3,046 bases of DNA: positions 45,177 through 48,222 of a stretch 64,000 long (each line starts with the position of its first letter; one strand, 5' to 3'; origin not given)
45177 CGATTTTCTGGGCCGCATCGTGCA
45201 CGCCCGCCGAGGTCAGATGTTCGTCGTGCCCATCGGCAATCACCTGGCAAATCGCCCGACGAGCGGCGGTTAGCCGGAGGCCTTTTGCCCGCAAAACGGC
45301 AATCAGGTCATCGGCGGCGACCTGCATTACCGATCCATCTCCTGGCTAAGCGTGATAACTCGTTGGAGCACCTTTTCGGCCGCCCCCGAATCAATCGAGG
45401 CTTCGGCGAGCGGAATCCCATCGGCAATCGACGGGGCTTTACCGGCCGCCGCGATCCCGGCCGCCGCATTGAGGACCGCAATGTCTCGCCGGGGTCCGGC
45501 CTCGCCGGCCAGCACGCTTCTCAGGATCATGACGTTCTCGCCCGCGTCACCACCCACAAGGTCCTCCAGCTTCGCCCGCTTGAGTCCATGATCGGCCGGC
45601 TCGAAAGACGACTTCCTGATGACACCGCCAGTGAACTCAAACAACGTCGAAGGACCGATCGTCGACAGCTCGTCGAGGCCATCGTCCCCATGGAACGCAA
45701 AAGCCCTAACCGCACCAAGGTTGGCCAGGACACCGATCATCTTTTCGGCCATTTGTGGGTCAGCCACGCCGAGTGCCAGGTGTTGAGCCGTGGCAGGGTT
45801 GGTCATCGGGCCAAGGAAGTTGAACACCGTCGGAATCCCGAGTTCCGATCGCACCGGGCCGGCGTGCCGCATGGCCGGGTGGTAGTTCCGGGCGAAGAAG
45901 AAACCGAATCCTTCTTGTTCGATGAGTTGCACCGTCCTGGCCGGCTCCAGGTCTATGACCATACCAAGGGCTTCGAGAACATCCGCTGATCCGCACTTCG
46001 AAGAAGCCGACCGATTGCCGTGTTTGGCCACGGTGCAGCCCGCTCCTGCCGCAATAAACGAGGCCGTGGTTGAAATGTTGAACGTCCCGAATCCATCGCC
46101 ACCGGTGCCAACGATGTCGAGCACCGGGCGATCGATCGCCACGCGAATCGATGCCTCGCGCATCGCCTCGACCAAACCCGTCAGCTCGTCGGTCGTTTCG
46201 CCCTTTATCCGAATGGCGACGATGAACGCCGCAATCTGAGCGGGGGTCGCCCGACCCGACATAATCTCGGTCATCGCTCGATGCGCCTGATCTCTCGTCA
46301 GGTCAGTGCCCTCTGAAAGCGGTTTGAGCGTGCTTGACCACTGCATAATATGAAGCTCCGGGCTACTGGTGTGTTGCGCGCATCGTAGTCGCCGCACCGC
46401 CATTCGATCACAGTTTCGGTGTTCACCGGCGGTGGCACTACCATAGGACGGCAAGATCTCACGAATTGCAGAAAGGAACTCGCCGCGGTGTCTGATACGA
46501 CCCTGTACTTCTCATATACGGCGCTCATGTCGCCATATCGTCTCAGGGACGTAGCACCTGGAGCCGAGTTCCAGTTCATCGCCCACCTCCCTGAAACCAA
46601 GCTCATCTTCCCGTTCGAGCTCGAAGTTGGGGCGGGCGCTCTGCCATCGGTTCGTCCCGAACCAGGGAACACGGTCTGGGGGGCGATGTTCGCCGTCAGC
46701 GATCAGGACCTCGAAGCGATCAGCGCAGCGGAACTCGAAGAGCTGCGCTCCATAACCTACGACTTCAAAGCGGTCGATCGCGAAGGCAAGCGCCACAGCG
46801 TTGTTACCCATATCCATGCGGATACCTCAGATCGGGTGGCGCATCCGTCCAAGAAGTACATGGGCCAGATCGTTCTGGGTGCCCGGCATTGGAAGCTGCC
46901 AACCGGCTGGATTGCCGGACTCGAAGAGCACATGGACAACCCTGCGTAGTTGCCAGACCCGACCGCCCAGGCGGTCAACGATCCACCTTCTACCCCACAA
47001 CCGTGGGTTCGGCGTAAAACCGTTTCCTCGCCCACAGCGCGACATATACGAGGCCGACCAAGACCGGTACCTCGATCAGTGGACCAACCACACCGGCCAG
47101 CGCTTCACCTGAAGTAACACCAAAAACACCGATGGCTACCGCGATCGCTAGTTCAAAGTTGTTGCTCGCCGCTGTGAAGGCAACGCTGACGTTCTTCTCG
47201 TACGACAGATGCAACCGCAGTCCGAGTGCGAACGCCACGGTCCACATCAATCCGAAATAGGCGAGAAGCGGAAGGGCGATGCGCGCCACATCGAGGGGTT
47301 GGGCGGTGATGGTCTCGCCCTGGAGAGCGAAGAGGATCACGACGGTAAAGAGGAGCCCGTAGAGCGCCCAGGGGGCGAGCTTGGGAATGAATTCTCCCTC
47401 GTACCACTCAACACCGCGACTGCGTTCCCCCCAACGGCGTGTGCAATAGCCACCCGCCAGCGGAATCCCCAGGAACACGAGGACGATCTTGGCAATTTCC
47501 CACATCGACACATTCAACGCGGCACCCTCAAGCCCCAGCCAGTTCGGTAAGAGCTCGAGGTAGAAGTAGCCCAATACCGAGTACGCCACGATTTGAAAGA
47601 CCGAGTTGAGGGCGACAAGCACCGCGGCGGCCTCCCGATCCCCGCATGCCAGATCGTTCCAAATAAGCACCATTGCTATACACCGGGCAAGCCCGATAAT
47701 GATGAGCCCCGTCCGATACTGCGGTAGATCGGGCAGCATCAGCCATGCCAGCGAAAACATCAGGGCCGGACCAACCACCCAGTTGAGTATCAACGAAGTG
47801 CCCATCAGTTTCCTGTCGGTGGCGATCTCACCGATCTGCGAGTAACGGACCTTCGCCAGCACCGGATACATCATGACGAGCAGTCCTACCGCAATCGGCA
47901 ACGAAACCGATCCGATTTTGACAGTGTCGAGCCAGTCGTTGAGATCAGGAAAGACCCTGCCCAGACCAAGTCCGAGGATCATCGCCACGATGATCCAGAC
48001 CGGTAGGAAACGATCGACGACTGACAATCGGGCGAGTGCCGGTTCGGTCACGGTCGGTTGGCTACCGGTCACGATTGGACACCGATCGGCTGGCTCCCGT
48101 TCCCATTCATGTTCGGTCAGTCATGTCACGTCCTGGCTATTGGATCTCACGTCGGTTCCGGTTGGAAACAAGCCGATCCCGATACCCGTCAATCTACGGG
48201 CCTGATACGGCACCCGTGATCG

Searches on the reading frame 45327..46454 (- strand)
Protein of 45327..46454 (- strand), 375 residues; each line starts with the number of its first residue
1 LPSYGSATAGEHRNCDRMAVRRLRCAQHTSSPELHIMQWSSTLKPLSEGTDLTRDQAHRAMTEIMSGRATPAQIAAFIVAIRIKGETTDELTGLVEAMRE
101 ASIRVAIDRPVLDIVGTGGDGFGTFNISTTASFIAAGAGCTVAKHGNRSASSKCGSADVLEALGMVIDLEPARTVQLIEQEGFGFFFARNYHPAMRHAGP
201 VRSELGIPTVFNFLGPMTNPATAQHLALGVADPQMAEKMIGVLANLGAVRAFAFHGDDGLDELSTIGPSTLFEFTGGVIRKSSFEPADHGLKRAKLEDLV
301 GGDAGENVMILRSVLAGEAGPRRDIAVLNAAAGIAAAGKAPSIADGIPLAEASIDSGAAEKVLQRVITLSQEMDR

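Call 79: search_protein_families(library=pfam, proteins=[window:45327-46454:-], max_evalue=0.0001)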
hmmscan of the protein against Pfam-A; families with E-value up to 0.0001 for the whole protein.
window:45327-46454:- (375 aa): 2 families
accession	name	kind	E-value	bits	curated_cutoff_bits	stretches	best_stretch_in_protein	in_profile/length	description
PF00591.27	Glycos_transf_3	-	3.5e-84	282.9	27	1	110-359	3-252/253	Glycosyl transferase family, a/b domain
PF02885.22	Glycos_trans_3N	-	1.2e-23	83.1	26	1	43-101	4-62/63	Glycosyl transferase family, helical bundle domain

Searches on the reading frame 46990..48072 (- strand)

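Call 79: search_protein_families(library=pfam, proteins=[window:46990-48072:-], max_evalue=0.0001)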
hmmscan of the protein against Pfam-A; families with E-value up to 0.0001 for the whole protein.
window:46990-48072:- (360 aa): 1 family
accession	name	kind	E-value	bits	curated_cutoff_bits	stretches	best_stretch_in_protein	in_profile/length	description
PF01758.21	SBF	-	1.4e-55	188.4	24.3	1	62-257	2-190/191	Sodium Bile acid symporter family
